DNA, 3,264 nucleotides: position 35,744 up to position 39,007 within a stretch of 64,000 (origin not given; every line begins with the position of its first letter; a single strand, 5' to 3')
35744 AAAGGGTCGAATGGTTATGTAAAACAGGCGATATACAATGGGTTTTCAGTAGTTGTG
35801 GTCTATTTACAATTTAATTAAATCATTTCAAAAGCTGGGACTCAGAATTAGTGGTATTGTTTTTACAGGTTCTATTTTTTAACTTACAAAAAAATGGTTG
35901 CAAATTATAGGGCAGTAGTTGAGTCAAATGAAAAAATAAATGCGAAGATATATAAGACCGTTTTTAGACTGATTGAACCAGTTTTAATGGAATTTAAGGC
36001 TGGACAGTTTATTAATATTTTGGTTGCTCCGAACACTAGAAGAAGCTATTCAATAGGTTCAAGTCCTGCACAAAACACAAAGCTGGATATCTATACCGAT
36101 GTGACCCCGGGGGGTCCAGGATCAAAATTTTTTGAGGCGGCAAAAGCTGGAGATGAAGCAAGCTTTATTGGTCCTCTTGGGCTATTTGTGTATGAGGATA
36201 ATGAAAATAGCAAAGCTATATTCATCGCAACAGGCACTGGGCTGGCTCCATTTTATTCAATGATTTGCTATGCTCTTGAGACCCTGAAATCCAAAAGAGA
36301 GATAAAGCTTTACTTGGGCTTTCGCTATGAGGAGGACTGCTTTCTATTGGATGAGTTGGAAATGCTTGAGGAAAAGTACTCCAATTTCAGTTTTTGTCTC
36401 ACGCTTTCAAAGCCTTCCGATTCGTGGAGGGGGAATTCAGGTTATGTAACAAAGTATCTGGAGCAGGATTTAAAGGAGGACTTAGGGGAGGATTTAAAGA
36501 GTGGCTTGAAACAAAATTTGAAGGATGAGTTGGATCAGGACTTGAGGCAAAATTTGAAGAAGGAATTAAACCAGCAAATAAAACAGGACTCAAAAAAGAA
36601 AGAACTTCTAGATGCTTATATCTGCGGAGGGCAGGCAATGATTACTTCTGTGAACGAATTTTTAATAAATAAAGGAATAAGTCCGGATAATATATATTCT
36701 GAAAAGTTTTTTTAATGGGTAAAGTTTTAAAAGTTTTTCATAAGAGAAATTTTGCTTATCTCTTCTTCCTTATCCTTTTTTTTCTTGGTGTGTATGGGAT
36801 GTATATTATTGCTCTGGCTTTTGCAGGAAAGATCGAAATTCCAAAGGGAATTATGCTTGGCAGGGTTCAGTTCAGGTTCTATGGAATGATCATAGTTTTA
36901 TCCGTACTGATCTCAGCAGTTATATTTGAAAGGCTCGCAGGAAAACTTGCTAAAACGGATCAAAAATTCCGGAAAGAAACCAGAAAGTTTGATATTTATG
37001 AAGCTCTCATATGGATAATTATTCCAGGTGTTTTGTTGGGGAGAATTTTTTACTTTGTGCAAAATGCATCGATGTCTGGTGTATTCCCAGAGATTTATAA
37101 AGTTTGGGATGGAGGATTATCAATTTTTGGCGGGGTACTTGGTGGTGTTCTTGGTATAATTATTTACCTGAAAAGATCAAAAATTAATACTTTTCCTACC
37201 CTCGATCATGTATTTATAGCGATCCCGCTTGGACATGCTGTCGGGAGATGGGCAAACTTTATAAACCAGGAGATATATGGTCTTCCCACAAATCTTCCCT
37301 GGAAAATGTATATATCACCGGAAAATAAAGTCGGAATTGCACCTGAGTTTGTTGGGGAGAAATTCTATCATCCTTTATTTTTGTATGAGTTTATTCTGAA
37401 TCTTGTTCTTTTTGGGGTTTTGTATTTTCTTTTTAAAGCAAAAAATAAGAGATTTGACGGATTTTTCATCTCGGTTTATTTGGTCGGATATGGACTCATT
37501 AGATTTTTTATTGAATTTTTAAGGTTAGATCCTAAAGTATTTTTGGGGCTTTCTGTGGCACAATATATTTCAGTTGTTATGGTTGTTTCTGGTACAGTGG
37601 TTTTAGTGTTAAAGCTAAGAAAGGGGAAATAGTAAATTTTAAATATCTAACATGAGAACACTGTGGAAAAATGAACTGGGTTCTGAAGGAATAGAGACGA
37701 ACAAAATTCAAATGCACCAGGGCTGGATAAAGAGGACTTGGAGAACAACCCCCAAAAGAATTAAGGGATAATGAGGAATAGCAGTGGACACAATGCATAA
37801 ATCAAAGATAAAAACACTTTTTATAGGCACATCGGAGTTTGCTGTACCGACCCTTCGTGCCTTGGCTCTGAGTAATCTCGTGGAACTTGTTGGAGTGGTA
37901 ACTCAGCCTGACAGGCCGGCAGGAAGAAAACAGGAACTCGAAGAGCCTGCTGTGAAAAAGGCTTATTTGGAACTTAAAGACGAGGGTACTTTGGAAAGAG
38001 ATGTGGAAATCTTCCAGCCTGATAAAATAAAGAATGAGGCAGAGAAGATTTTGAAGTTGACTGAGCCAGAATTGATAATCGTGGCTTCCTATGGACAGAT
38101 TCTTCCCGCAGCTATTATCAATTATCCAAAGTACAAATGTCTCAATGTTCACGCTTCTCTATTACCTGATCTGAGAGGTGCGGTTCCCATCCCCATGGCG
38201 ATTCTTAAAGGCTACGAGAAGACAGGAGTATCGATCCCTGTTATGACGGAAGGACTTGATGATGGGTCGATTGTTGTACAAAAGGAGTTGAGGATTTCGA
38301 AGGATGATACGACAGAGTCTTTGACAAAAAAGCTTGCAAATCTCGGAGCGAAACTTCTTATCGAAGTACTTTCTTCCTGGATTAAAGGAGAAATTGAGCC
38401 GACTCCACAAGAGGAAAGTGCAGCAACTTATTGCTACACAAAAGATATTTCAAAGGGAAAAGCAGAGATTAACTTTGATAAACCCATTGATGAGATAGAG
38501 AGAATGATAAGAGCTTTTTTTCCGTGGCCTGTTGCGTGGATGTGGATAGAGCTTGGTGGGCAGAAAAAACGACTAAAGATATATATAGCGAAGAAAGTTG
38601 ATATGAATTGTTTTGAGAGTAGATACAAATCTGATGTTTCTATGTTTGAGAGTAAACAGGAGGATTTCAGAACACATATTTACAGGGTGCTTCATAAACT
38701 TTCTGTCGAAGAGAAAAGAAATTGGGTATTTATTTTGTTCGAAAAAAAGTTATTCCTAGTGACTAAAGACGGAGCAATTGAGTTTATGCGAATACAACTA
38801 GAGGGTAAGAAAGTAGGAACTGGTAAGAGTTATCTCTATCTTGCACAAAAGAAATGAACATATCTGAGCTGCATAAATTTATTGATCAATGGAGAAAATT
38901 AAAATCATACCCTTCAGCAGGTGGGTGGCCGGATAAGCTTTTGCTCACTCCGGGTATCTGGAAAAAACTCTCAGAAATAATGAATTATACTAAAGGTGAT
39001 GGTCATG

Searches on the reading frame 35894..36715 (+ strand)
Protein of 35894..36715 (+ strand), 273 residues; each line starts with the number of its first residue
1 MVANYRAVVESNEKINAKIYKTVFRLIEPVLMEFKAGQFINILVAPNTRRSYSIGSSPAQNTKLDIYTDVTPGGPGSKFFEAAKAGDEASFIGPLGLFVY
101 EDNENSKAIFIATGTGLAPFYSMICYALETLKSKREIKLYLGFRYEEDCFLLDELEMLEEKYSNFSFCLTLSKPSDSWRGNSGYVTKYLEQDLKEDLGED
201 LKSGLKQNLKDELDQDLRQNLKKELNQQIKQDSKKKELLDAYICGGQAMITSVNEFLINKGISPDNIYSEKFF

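Call 68: search_protein_families(library=pfam, proteins=[window:35894-36715:+], max_evalue=0.0001)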
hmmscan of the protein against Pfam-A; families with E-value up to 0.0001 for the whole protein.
window:35894-36715:+ (273 aa): 3 families
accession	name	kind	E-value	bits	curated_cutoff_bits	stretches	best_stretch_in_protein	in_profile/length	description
PF00175.26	NAD_binding_1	-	1.6e-21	77.5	22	1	110-195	1-87/109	Oxidoreductase NAD-binding domain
PF00970.30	FAD_binding_6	-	4.2e-10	40.3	21.1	1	8-100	3-99/99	Oxidoreductase FAD-binding domain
PF08030.17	NAD_binding_6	-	7.5e-07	29.8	22.2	1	109-254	5-152/156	Ferric reductase NAD binding domain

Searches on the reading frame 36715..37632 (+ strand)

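Call 68: search_protein_families(library=pfam, proteins=[window:36715-37632:+], max_evalue=0.0001)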
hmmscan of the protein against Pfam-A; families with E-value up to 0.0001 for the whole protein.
window:36715-37632:+ (305 aa): 1 family
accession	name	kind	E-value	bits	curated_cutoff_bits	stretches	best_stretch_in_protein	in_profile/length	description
PF01790.23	LGT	-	3.5e-60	203.8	24.9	1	47-298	5-239/240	Prolipoprotein diacylglyceryl transferase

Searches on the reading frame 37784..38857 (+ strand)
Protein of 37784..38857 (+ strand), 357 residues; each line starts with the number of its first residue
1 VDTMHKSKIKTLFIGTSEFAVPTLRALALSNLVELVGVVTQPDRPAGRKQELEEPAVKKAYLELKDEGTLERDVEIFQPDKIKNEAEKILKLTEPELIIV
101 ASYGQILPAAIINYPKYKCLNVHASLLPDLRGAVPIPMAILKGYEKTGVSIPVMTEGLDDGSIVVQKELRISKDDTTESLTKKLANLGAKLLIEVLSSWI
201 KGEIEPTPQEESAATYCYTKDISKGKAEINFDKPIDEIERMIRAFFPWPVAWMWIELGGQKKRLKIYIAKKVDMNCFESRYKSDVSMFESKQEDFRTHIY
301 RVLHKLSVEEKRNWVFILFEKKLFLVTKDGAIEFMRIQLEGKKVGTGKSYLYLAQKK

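Call 68: search_protein_families(library=pfam, proteins=[window:37784-38857:+], max_evalue=0.0001)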
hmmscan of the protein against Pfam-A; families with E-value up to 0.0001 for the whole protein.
window:37784-38857:+ (357 aa): 2 families
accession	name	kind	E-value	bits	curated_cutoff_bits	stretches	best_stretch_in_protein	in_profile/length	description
PF00551.24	Formyl_trans_N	-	3.6e-39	134.8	26.1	1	10-196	4-181/181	Formyl transferase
PF02911.23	Formyl_trans_C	-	3.4e-12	46.9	21.1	1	222-273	2-49/100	Formyl transferase, C-terminal domain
